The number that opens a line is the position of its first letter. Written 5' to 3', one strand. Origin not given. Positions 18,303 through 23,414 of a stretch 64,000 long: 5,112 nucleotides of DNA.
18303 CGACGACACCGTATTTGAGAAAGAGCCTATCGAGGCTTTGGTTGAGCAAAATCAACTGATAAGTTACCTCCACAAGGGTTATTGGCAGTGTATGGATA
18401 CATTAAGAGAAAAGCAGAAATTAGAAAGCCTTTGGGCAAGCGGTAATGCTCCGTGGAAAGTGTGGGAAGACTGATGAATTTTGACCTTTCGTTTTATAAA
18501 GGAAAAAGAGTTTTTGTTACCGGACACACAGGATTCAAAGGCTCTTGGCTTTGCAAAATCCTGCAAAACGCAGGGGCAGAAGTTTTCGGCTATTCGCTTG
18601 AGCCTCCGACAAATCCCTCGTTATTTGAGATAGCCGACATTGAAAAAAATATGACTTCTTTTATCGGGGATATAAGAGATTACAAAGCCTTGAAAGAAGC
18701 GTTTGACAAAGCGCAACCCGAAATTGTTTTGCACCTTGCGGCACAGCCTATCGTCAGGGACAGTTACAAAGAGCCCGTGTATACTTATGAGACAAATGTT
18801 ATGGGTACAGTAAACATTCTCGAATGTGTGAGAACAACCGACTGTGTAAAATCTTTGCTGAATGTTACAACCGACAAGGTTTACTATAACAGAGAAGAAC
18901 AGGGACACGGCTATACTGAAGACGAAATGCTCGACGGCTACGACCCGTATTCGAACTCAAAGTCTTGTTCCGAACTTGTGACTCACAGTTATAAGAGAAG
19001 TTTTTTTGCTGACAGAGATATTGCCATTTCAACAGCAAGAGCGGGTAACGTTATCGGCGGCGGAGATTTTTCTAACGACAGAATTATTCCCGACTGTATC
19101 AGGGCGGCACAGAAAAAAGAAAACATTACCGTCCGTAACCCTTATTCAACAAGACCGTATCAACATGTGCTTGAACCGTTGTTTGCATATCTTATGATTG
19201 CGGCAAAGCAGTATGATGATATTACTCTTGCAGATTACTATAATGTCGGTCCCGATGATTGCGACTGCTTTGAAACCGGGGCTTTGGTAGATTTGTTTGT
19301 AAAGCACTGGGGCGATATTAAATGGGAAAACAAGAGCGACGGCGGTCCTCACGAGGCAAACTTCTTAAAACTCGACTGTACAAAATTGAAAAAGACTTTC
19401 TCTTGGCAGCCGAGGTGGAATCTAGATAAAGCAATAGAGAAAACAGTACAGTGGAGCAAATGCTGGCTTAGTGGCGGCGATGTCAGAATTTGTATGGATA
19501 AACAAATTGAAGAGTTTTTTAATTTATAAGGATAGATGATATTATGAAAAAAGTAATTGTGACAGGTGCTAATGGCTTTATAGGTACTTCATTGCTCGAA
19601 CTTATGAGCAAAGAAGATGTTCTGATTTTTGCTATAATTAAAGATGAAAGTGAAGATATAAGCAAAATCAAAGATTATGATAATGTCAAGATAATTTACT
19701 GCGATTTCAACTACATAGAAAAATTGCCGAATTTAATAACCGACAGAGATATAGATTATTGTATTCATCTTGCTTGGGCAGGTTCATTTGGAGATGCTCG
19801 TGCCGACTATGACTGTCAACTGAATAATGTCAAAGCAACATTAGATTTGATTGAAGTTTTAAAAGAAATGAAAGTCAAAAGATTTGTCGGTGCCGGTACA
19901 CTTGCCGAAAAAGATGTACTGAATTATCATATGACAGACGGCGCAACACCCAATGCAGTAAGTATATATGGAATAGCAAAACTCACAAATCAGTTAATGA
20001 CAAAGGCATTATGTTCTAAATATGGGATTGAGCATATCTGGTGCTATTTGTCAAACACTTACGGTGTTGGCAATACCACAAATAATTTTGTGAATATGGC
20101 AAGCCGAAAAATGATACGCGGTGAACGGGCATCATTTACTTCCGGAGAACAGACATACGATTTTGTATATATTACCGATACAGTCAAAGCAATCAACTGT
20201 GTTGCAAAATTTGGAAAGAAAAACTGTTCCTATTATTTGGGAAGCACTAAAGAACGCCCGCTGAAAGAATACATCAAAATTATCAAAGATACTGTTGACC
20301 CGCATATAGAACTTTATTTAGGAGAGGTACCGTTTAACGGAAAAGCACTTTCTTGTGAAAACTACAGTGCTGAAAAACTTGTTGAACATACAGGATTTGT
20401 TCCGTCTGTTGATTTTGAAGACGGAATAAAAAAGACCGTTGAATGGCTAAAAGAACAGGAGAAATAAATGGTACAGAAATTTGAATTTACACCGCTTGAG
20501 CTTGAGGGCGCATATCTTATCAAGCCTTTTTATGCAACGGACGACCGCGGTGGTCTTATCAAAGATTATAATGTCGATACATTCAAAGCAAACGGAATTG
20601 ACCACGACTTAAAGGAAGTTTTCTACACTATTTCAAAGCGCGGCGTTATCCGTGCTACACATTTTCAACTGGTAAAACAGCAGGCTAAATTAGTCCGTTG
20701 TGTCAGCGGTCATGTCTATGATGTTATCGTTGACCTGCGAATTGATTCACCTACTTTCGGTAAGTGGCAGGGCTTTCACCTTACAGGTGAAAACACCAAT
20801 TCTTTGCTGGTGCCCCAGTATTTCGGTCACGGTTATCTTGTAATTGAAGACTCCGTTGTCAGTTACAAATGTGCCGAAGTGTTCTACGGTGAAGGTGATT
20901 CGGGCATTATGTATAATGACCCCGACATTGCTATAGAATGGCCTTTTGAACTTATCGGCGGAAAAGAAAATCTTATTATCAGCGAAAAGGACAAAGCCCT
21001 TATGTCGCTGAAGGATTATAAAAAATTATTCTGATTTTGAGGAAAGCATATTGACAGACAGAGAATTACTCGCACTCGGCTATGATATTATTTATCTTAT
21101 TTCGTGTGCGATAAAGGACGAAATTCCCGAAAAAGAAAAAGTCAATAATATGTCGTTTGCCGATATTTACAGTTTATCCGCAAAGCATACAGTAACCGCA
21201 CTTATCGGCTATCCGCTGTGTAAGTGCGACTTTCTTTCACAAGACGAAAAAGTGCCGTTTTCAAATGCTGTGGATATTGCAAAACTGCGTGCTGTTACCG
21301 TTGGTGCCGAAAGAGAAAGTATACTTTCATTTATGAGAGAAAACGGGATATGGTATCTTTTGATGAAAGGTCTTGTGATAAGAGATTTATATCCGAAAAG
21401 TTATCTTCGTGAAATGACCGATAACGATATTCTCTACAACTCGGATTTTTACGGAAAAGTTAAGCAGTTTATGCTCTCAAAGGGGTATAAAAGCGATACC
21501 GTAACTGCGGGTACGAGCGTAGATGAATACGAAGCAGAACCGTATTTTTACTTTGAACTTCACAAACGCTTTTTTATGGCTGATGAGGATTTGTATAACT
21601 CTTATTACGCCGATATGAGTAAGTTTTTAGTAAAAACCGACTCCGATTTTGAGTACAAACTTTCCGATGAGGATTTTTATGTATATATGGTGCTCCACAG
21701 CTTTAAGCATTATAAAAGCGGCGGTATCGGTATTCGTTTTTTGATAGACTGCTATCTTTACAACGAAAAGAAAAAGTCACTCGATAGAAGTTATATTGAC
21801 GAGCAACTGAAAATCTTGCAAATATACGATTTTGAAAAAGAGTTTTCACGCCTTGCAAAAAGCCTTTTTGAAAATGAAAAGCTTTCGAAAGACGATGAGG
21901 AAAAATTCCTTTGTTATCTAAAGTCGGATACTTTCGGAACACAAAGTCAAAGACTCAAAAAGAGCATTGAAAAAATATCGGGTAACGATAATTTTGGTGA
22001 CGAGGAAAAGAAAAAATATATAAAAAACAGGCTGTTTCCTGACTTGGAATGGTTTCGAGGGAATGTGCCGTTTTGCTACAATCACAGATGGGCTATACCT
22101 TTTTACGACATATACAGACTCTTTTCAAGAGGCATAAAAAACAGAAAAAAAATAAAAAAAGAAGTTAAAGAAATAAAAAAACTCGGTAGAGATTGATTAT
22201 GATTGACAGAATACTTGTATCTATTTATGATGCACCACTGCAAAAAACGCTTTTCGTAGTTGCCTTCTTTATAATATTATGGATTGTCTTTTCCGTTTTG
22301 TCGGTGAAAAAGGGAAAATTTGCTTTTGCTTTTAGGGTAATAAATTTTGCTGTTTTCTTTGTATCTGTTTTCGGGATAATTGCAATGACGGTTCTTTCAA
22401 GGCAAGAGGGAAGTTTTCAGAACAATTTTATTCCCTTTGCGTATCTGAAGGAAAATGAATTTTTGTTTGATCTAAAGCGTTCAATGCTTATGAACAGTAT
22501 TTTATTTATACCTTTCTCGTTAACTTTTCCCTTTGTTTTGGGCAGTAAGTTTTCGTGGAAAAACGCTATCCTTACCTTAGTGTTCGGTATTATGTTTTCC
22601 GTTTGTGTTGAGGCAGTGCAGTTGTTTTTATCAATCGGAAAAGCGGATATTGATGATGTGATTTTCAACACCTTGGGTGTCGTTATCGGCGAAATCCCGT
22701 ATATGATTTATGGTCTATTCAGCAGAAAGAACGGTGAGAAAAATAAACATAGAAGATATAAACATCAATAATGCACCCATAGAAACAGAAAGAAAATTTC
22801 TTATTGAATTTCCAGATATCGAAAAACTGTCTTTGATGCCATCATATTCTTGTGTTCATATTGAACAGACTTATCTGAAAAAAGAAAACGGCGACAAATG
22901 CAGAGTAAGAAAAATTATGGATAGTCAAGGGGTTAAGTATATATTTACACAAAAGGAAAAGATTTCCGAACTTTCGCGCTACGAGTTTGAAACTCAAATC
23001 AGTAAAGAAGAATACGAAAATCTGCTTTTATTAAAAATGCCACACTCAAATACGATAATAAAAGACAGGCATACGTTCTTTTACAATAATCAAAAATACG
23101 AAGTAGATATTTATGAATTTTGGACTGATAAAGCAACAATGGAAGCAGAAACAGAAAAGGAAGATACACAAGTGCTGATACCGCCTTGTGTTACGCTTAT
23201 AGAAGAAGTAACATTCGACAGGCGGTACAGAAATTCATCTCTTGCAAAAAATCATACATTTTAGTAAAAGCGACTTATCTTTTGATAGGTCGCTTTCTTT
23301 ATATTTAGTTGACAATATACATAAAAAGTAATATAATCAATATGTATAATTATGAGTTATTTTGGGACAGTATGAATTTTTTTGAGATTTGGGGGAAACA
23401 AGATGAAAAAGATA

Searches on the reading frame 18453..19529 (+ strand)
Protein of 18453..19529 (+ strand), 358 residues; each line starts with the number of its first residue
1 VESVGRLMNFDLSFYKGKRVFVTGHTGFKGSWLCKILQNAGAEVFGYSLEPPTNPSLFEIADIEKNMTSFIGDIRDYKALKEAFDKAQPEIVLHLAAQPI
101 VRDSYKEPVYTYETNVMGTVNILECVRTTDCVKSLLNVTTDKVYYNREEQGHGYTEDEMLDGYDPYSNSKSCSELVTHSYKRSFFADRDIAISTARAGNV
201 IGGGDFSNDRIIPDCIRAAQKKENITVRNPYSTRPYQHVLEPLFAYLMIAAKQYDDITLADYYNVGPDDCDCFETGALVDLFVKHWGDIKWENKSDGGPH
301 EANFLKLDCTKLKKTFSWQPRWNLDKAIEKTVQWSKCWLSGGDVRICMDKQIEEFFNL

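Call 3: search_protein_families(library=pfam, proteins=[window:18453-19529:+])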
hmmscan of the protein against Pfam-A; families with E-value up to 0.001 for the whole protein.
window:18453-19529:+ (358 aa): 6 families
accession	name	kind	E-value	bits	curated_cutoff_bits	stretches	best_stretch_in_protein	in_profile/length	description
PF16363.11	GDP_Man_Dehyd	-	5.3e-41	141.6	27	1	21-331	1-332/332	GDP-mannose 4,6 dehydratase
PF01370.27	Epimerase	-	8.8e-35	120.7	20.9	1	20-266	1-240/240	NAD dependent epimerase/dehydratase family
PF02719.21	Polysacc_synt_2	-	4.7e-17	62.5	20.2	1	20-234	1-201/293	Polysaccharide biosynthesis protein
PF01073.25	3Beta_HSD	-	3.9e-10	39.7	22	1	22-229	2-210/280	3-beta hydroxysteroid dehydrogenase/isomerase family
PF04321.23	RmlD_sub_bind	-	2e-09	37.4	27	1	19-180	2-139/287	RmlD substrate binding domain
PF07993.18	NAD_binding_4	-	6.4e-06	25.9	20.1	1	88-222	88-232/258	Male sterility protein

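Call 6: search_protein_families(library=ncbifam, proteins=[window:18453-19529:+])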
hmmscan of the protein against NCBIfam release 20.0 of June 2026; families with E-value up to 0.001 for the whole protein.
window:18453-19529:+ (358 aa): 20 families
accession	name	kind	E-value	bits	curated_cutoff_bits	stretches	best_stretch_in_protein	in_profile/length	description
TIGR02622.1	CDP_4_6_dhtase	equivalog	9e-133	442.8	278.45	1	14-355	1-351/352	CDP-glucose 4,6-dehydratase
TIGR01181.1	dTDP_gluc_dehyt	equivalog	1.6e-33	116.2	365.1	1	20-335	2-311/321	dTDP-glucose 4,6-dehydratase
TIGR01179.1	galE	equivalog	2.3e-26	92.4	262.3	1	19-336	1-326/332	UDP-glucose 4-epimerase GalE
TIGR04180.1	EDH_00030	hypoth_equivalog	3.9e-24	85.2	475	1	20-320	1-294/297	NAD-dependent 4,6-dehydratase LegB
TIGR01472.1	gmd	equivalog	7.9e-18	64.8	415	1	19-184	2-173/342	GDP-mannose 4,6-dehydratase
NF007582.0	PRK10217.1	equivalog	1.5e-15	57.2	698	1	18-219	2-208/355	dTDP-glucose 4,6-dehydratase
NF007490.0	PRK10084.1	subfamily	4.7e-14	52.2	649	1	19-186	2-187/361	dTDP-glucose 4,6-dehydratase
NF007956.0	PRK10675.1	subfamily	7.6e-13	48.3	394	1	19-182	2-165/338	UDP-glucose 4-epimerase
NF042423.1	oxyalk_red_Shew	equivalog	9.8e-13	47.9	580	1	17-174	8-153/331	2-alkyl-3-oxoalkanoate reductase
NF042422.1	oxyalk_red_OleD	equivalog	3.4e-11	43.1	580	1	19-175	2-148/329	2-alkyl-3-oxoalkanoate reductase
TIGR03589.1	PseB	equivalog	1.1e-10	41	407.75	1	15-143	2-128/324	UDP-N-acetylglucosamine 4,6-dehydratase (inverting)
NF011728.1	PRK15181.1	equivalog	2.1e-10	40.2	760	1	17-334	15-336/348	Vi polysaccharide biosynthesis UDP-N-acetylglucosaminuronic acid C-4 epimerase TviC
TIGR03466.1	HpnA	hypoth_equivalog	2.1e-09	36.7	367.65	1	19-174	2-149/327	hopanoid-associated sugar epimerase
TIGR01214.1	rmlD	equivalog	2.2e-09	36.8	224.05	1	19-184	1-142/285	dTDP-4-dehydrorhamnose reductase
TIGR04130.1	FnlA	equivalog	7.8e-09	34.9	730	1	15-149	2-133/337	UDP-N-acetylglucosamine 4,6-dehydratase/5-epimerase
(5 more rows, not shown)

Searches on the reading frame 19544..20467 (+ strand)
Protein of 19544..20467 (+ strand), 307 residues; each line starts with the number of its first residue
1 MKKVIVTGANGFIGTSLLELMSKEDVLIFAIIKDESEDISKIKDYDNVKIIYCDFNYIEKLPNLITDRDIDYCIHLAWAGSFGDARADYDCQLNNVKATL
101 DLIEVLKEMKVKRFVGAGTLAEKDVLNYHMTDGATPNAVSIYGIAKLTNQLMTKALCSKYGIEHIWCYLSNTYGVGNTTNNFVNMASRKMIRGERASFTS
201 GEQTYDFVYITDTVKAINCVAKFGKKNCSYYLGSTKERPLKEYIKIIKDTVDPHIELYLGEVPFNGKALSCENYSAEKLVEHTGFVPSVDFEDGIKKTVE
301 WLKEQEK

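Call 3: search_protein_families(library=pfam, proteins=[window:19544-20467:+])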
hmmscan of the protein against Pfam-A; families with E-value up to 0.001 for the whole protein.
window:19544-20467:+ (307 aa): 7 families
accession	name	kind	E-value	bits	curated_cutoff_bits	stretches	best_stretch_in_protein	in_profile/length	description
PF01370.27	Epimerase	-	1.8e-31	109.8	20.9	1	4-227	1-234/240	NAD dependent epimerase/dehydratase family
PF16363.11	GDP_Man_Dehyd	-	2.6e-19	70.3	27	1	5-247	1-262/332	GDP-mannose 4,6 dehydratase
PF01073.25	3Beta_HSD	-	1.8e-07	30.9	22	1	5-117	1-114/280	3-beta hydroxysteroid dehydrogenase/isomerase family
PF05368.20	NmrA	-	1e-06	29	27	1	2-123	3-111/298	NmrA-like family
PF13460.12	NAD_binding_10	-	7.8e-06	26.3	27.2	1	8-121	1-100/184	NAD(P)H-binding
PF02719.21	Polysacc_synt_2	-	0.00013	21.8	20.2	1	4-119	1-128/293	Polysaccharide biosynthesis protein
PF04321.23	RmlD_sub_bind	-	0.00032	20.3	27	1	3-189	2-166/287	RmlD substrate binding domain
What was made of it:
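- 19544..21034 (+): SDR (19544-20467) and an RmlC-family epimerase (20468-21034). They most likely finish the CDP branch, but could divert the 2-deoxy 4-keto intermediate. Epimerase/SDR Pfam hits (call 3).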

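Call 6: search_protein_families(library=ncbifam, proteins=[window:19544-20467:+])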
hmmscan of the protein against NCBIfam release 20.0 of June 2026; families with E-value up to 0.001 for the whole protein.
window:19544-20467:+ (307 aa): 19 families
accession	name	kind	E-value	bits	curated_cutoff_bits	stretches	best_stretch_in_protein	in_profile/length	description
TIGR01181.1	dTDP_gluc_dehyt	equivalog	3e-26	92.3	365.1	1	3-306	1-315/321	dTDP-glucose 4,6-dehydratase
TIGR02197.1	heptose_epim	equivalog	7e-15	55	274.6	1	4-304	1-315/316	ADP-glyceromanno-heptose 6-epimerase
TIGR01179.1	galE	equivalog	1.4e-14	53.7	262.3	1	3-174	1-178/332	UDP-glucose 4-epimerase GalE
NF007490.0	PRK10084.1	subfamily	1.1e-12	47.6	649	1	131-304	156-336/361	dTDP-glucose 4,6-dehydratase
TIGR04180.1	EDH_00030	hypoth_equivalog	1.3e-12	47.4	475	1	4-260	1-265/297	NAD-dependent 4,6-dehydratase LegB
NF007582.0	PRK10217.1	equivalog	5.6e-12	45.4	698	1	1-304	1-333/355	dTDP-glucose 4,6-dehydratase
NF043036.1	ErythonDh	equivalog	1.5e-08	34.3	325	1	3-154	2-161/321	D-erythronate dehydrogenase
NF042423.1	oxyalk_red_Shew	equivalog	1.8e-06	27.2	580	1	2-119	9-118/331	2-alkyl-3-oxoalkanoate reductase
NF047922.1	GDPFucSynFcl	equivalog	3.1e-06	26.9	500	1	121-305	113-304/308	GDP-L-fucose synthase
NF007956.0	PRK10675.1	subfamily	4.6e-06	26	394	1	3-147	2-154/338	UDP-glucose 4-epimerase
TIGR03466.1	HpnA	hypoth_equivalog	7.3e-06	25.1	367.65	1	3-121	2-115/327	hopanoid-associated sugar epimerase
TIGR01777.1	yfcH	hypoth_equivalog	5.7e-05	22.8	207.35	0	4-109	1-100/292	TIGR01777 family oxidoreductase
TIGR01214.1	rmlD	equivalog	5.7e-05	22.3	224.05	1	3-198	1-175/285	dTDP-4-dehydrorhamnose reductase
NF047350.1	aureusi_NRPS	equivalog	9.5e-05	19.4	2500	1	3-131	2029-2167/2373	aureusimine non-ribosomal peptide synthetase AusA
NF041293.1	G6PDh_Azf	equivalog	0.00018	21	400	1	3-137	4-130/252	NAD-dependent glucose-6-phosphate dehydrogenase Azf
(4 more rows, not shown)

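Call 59: search_protein_families(library=ncbifam, proteins=[window:19544-20467:+], max_evalue=1e-10)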
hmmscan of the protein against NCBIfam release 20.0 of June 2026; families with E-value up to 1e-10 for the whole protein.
window:19544-20467:+ (307 aa): 6 families
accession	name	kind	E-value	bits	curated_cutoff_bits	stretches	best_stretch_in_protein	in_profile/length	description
TIGR01181.1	dTDP_gluc_dehyt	equivalog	3e-26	92.3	365.1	1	3-306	1-315/321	dTDP-glucose 4,6-dehydratase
TIGR02197.1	heptose_epim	equivalog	7e-15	55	274.6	1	4-304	1-315/316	ADP-glyceromanno-heptose 6-epimerase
TIGR01179.1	galE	equivalog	1.4e-14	53.7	262.3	1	3-174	1-178/332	UDP-glucose 4-epimerase GalE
NF007490.0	PRK10084.1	subfamily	1.1e-12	47.6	649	0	131-304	156-336/361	dTDP-glucose 4,6-dehydratase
TIGR04180.1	EDH_00030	hypoth_equivalog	1.3e-12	47.4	475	1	4-260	1-265/297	NAD-dependent 4,6-dehydratase LegB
NF007582.0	PRK10217.1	equivalog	5.6e-12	45.4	698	0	1-304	1-333/355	dTDP-glucose 4,6-dehydratase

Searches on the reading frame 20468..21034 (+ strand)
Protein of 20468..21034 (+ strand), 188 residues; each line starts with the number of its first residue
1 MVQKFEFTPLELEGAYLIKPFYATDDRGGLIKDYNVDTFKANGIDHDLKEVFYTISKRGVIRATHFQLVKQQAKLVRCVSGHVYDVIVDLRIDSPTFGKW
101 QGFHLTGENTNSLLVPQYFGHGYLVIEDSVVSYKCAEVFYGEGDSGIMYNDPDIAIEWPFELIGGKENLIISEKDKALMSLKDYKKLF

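Call 4: search_protein_families(library=pfam, proteins=[window:20468-21034:+])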
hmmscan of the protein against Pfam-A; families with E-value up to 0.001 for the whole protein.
window:20468-21034:+ (188 aa): 1 family
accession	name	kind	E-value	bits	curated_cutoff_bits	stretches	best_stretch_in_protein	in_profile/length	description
PF00908.23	dTDP_sugar_isom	-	1.3e-52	178.3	27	1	10-183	2-168/168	dTDP-4-dehydrorhamnose 3,5-epimerase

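Call 59: search_protein_families(library=ncbifam, proteins=[window:20468-21034:+], max_evalue=1e-10)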
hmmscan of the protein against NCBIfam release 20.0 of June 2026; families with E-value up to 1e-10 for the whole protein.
window:20468-21034:+ (188 aa): 1 family
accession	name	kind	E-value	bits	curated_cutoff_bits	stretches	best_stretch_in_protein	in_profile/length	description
TIGR01221.1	rmlC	equivalog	2.5e-48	164.2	155.75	1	7-183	2-174/176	dTDP-4-dehydrorhamnose 3,5-epimerase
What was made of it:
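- Checked: Correction: rmlA-rmlB are not immediately followed by rmlC/rmlD, but an RmlC-family gene at 20468-21034 passes the TIGR01221 equivalog cut-off (164.2 against 155.75, call 59).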

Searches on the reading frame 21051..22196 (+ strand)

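Call 5: search_protein_families(library=pfam, proteins=[window:21051-22196:+])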
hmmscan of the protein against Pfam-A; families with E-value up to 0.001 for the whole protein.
window:21051-22196:+ (381 aa): 1 family
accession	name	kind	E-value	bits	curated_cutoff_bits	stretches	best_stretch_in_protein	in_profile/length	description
PF14907.12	NTP_transf_5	-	2.1e-34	119.6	31.2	1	37-273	6-248/249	Uncharacterised nucleotidyltransferase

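Call 59: search_protein_families(library=ncbifam, proteins=[window:21051-22196:+], max_evalue=1e-10)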
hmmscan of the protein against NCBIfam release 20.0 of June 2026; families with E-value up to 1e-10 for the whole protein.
window:21051-22196:+ (381 aa): 0 families

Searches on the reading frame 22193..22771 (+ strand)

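Call 5: search_protein_families(library=pfam, proteins=[window:22193-22771:+])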
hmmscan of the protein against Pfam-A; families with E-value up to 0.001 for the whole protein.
window:22193-22771:+ (192 aa): 1 family
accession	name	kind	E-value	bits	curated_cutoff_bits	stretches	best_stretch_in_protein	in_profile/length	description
PF04892.17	VanZ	-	7.8e-16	59.3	30.1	1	55-172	13-124/126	VanZ like family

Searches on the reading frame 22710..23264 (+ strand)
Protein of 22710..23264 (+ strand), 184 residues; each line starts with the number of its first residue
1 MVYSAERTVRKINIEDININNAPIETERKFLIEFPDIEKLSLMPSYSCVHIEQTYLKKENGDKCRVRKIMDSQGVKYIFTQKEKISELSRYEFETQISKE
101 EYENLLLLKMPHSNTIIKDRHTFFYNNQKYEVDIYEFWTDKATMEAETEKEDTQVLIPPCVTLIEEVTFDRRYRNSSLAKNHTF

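Call 5: search_protein_families(library=pfam, proteins=[window:22710-23264:+])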
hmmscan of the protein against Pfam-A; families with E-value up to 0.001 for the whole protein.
window:22710-23264:+ (184 aa): 1 family
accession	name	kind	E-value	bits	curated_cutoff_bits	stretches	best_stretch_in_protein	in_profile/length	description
PF01928.26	CYTH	-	1.6e-06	28.5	23.2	1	24-153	2-152/179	CYTH domain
